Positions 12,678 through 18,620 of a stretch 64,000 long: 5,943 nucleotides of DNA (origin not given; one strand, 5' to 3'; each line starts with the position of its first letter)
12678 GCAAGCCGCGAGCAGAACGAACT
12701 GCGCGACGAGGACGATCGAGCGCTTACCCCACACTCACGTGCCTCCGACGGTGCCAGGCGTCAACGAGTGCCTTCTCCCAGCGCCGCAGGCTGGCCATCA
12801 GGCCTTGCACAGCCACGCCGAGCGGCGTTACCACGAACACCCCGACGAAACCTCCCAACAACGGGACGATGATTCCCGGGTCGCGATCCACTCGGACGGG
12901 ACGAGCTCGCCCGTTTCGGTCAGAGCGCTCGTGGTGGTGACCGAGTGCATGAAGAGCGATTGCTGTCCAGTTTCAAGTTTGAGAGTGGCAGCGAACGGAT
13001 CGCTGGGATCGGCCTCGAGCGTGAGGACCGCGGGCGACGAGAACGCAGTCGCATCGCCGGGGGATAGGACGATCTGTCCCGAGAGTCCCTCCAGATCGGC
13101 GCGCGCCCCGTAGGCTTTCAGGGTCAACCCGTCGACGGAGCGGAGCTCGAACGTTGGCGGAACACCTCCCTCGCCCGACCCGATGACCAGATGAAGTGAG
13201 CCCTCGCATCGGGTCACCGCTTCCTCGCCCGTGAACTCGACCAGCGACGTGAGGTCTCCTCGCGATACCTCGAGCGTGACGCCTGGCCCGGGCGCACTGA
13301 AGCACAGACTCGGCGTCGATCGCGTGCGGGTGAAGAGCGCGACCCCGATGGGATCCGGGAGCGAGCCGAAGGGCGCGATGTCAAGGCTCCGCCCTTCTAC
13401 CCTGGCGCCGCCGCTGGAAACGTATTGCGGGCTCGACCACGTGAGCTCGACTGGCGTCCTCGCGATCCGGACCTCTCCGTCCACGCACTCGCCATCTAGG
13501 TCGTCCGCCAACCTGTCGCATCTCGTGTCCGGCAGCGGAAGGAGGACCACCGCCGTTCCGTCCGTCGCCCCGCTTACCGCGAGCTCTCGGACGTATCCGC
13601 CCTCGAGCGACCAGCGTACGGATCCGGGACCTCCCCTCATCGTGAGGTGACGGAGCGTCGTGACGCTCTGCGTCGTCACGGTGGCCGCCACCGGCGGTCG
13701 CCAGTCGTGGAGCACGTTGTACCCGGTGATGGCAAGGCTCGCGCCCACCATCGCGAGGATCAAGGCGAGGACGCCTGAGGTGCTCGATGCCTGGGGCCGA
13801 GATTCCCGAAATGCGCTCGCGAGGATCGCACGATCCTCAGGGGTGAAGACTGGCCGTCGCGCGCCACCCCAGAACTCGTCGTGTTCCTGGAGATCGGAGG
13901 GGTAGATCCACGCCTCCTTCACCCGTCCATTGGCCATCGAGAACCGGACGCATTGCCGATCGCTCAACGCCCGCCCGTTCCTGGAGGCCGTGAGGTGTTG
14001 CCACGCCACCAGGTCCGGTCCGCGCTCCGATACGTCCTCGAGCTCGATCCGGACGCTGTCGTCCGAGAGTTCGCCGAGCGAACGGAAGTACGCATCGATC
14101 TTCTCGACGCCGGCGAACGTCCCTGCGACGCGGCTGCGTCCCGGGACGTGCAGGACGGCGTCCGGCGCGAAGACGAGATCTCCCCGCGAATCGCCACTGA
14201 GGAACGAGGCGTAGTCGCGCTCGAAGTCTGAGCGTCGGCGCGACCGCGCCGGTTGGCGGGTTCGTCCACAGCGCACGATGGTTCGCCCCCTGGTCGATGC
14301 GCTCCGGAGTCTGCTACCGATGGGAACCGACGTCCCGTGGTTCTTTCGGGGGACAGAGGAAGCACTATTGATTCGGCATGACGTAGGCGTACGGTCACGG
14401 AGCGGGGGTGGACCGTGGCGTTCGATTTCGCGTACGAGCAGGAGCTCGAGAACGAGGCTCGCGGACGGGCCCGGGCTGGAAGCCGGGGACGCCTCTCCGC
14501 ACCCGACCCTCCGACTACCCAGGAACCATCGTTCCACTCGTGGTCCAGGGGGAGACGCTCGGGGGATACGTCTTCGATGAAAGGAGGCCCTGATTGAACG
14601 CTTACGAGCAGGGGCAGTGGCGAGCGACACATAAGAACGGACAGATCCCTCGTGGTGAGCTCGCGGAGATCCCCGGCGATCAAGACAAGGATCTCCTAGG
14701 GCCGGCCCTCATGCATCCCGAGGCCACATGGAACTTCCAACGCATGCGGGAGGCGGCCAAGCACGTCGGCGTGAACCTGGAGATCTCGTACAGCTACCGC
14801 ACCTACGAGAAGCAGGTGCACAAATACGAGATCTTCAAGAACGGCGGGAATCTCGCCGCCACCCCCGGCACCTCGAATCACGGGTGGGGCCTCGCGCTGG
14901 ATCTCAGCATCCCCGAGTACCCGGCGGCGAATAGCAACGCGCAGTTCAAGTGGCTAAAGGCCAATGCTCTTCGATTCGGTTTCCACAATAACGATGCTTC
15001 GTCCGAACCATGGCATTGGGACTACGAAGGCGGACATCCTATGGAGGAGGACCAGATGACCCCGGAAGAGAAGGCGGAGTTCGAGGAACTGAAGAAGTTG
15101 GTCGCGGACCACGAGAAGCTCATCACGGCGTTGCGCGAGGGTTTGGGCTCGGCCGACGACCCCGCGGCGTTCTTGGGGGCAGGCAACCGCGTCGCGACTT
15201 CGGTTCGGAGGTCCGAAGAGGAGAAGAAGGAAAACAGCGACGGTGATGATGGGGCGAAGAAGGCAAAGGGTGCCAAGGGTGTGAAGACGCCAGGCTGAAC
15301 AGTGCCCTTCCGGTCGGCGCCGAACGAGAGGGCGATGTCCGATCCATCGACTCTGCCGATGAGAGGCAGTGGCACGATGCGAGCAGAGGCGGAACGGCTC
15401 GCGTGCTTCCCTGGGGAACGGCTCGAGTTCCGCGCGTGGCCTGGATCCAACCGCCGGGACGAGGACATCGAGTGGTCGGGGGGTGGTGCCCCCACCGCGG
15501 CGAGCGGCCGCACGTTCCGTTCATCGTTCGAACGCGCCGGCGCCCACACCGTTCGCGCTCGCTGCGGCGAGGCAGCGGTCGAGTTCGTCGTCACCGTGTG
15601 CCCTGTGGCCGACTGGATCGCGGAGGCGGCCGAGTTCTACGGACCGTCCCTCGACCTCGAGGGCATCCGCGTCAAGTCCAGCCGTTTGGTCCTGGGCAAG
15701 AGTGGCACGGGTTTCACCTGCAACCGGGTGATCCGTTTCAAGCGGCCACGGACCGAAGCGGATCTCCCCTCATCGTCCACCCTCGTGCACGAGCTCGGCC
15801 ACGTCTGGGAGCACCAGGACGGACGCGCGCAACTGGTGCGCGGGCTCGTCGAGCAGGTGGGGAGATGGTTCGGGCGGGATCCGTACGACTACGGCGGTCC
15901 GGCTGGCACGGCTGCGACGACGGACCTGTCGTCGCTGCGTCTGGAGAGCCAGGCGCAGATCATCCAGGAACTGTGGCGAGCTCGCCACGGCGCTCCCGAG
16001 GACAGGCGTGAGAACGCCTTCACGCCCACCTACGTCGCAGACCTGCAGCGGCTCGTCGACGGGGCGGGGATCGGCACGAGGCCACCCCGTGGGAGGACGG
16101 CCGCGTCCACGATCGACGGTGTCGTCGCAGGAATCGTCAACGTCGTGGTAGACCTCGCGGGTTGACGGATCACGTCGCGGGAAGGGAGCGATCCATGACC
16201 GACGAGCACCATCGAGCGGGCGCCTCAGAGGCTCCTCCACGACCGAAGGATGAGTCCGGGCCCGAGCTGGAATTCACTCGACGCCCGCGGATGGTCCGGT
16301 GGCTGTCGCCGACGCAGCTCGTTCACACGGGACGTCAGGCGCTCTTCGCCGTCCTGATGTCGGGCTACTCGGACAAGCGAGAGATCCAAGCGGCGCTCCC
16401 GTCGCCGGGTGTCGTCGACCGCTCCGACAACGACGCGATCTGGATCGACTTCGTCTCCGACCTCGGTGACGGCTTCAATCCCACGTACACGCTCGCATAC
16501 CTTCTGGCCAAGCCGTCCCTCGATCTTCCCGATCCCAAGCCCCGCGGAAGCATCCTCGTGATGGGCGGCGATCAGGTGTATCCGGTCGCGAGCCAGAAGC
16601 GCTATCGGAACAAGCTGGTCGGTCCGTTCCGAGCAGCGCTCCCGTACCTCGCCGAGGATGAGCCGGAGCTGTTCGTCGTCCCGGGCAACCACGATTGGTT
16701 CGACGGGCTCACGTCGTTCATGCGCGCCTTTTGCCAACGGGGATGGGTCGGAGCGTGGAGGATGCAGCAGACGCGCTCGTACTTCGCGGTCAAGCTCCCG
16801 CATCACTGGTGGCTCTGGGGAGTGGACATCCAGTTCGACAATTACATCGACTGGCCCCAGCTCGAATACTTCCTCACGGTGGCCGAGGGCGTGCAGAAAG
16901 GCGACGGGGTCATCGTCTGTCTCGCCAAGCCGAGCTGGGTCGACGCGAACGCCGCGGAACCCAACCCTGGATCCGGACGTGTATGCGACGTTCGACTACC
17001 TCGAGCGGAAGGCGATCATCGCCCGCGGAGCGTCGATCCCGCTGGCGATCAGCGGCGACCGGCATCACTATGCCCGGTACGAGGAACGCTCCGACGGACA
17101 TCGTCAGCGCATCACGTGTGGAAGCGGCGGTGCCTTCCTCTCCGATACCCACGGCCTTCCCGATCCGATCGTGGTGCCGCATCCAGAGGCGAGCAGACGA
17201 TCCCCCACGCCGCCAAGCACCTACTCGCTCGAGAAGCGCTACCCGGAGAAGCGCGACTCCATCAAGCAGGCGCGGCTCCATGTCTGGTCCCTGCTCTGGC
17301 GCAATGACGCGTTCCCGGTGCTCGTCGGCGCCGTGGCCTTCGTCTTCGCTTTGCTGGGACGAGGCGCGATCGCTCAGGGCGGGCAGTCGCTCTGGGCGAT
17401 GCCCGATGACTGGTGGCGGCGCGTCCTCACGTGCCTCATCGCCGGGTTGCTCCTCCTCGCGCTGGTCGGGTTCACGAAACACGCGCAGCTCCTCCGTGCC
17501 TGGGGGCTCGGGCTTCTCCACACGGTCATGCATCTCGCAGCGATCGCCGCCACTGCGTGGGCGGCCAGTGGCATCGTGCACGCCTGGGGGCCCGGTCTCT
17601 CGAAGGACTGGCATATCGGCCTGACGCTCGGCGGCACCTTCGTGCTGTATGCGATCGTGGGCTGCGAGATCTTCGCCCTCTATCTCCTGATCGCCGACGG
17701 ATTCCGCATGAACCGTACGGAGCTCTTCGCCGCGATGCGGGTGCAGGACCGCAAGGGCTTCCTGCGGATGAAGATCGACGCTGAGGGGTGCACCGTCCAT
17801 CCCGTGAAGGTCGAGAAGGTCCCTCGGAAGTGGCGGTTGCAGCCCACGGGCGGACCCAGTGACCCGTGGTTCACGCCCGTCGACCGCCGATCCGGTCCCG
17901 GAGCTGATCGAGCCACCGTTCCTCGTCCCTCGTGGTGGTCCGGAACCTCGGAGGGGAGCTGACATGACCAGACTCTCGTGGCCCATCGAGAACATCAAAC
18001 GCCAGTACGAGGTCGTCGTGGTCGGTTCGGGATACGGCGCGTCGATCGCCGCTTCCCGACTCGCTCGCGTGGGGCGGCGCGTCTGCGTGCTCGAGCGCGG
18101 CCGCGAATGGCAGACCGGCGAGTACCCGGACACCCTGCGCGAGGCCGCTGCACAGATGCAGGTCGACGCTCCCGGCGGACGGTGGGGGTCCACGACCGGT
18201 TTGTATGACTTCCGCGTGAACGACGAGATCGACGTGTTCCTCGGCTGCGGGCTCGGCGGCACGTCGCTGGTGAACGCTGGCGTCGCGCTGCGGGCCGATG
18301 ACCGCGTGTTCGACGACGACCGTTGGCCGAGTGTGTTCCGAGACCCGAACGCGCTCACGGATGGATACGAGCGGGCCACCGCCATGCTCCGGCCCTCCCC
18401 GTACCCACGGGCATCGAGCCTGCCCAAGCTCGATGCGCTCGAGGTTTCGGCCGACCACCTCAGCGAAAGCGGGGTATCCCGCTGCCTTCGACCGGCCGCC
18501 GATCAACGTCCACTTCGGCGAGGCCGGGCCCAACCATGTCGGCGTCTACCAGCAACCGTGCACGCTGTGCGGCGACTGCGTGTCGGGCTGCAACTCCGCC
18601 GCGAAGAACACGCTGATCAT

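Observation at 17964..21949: Cholesterol-oxidase-like GMC oxidoreductase and patatin-like phospholipase share a 200-aa C-terminal domain, encoded tail to tail 9 bp apart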

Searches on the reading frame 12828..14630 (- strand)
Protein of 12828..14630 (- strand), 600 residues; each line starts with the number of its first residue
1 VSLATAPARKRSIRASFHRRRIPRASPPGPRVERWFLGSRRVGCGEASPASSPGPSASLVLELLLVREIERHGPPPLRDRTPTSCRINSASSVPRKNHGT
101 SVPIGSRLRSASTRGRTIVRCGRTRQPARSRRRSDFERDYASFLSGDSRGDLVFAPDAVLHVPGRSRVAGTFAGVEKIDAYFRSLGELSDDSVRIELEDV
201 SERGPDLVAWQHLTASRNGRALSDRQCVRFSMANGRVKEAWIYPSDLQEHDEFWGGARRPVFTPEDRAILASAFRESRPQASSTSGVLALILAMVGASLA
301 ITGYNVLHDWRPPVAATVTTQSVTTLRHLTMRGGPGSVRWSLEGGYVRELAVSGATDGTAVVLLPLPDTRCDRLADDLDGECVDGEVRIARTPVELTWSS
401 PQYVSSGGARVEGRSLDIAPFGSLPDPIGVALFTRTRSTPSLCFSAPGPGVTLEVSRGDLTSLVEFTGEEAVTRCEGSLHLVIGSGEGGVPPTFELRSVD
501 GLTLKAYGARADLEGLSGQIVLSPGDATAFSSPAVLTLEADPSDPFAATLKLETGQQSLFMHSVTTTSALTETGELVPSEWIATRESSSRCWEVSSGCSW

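Call 30: search_protein_families(library=pfam, proteins=[window:12828-14630:-], max_evalue=0.01)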
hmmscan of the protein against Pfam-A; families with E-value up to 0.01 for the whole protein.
window:12828-14630:- (600 aa): 1 family
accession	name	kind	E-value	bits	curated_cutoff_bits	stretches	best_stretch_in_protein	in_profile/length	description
PF12680.13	SnoaL_2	-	2e-07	32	27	1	153-239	19-101/102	SnoaL-like domain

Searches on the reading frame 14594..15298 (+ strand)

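Call 30: search_protein_families(library=pfam, proteins=[window:14594-15298:+], max_evalue=0.01)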
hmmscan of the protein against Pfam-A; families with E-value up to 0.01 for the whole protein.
window:14594-15298:+ (234 aa): 1 family
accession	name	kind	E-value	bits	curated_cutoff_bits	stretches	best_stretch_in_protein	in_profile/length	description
PF02557.22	VanY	-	2.2e-19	70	25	1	39-146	3-131/132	D-alanyl-D-alanine carboxypeptidase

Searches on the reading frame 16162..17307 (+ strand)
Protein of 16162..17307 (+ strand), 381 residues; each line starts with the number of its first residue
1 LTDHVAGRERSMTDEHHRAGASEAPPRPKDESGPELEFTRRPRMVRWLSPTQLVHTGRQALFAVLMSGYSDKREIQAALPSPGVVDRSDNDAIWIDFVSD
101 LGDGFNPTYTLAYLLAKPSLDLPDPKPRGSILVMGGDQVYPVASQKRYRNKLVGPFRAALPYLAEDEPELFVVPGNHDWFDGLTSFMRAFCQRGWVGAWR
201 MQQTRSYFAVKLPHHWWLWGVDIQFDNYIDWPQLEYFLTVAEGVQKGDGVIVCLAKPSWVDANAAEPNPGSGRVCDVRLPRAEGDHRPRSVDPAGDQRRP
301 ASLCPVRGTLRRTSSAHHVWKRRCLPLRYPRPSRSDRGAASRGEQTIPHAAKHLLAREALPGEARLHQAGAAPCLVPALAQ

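Call 30: search_protein_families(library=pfam, proteins=[window:16162-17307:+], max_evalue=0.01)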
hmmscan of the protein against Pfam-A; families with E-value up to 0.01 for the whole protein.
window:16162-17307:+ (381 aa): 1 family
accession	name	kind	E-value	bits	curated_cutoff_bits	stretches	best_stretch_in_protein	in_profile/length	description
PF00149.33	Metallophos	-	0.00088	20.2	21.5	1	95-201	3-92/191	Calcineurin-like phosphoesterase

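Call 44: search_protein_families(library=padloc, proteins=[window:16162-17307:+], max_evalue=0.01)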
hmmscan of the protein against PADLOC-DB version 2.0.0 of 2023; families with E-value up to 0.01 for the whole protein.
window:16162-17307:+ (381 aa): 0 families

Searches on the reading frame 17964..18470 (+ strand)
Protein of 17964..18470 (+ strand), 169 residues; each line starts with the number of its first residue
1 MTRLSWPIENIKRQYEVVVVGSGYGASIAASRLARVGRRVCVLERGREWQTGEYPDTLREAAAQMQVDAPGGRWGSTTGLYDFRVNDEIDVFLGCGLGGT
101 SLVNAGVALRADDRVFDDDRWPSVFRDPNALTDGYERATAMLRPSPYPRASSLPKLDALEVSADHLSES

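Call 7: search_protein_families(library=pfam, proteins=[window:17964-18470:+], max_evalue=0.01)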
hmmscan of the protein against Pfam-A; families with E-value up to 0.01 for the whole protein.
window:17964-18470:+ (169 aa): 6 families
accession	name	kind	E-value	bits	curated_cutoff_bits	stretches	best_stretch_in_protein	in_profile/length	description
PF00732.25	GMC_oxred_N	-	0.00027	21.2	23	1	77-139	14-67/218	GMC oxidoreductase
PF13450.12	NAD_binding_8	-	0.00031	21.4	21.9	1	19-47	1-29/68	NAD(P)-binding Rossmann-like domain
PF07992.20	Pyr_redox_2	-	0.00066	19.6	26.1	1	16-53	2-180/291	Pyridine nucleotide-disulphide oxidoreductase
PF00890.30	FAD_binding_2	-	0.002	17.9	20.4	1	17-48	2-33/414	FAD binding domain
PF12831.13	FAD_oxidored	-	0.0026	17.5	27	1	16-46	1-31/416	FAD dependent oxidoreductase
PF00070.33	Pyr_redox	-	0.0035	18.2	22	1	17-49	2-34/82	Pyridine nucleotide-disulphide oxidoreductase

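Call 8: search_protein_families(library=ncbifam, proteins=[window:17964-18470:+], max_evalue=0.01)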
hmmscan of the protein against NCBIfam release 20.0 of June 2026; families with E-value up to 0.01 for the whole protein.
window:17964-18470:+ (169 aa): 19 families
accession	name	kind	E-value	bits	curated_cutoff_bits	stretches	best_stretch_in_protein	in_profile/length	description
NF058674.1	CholsOxChoxAB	equivalog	2.1e-15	56.2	850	1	14-142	5-128/535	cholesterol oxidase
TIGR04542.1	GMC_mycofac_2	equivalog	1.2e-09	37.8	400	1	17-137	2-110/425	mycofactocin system GMC family oxidoreductase MftG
NF002550.0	PRK02106.1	subfamily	6.2e-06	25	605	1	12-118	3-109/563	choline dehydrogenase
TIGR03970.1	mycofact_MftG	equivalog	2.1e-05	23.7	387.45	1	16-122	2-107/487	mycofactocin dehydrogenase MftG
NF003585.0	PRK05249.1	equivalog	0.00015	20.5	465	1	12-53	4-50/464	Si-specific NAD(P)(+) transhydrogenase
TIGR02032.1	GG-red-SF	subfamily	0.00025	20.8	158.8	1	15-48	1-34/297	geranylgeranyl reductase family protein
NF053717.1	VnlPnlRedVprA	equivalog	0.00028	19.9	600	1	12-57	4-50/481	vinyl phenol reductase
NF006130.0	PRK08274.1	equivalog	0.00037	19.4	369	1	12-52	3-44/467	FAD-dependent tricarballylate dehydrogenase TcuA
NF038210.1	GMC_mycofac_3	equivalog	0.00044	19.2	300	1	17-148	1-117/418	mycofactocin system GMC family oxidoreductase MftG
NF004829.0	PRK06183.1-3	subfamily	0.0005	18.9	390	1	12-47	6-41/520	bifunctional 3-(3-hydroxy-phenyl)propionate/3-hydroxycinnamic acid hydroxylase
NF053676.1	4oxCHCAChcC1Cy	equivalog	0.0018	16.8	1000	1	14-46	1-33/528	4-oxocyclohexanecarboxylate 2-dehydrogenase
NF049967.1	QhpG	equivalog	0.0022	17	240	1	17-53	1-37/423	flavin-dependent monooxygenase QhpG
NF006021.0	PRK08163.1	equivalog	0.0036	16.4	459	1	12-48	3-39/398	3-hydroxybenzoate 6-monooxygenase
NF007542.0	PRK10157.1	subfamily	0.005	15.6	610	1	15-47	6-38/428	FAD-dependent oxidoreductase FixC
TIGR01350.1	lipoamide_DH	equivalog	0.0051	15.6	408.8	1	14-45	1-32/461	dihydrolipoyl dehydrogenase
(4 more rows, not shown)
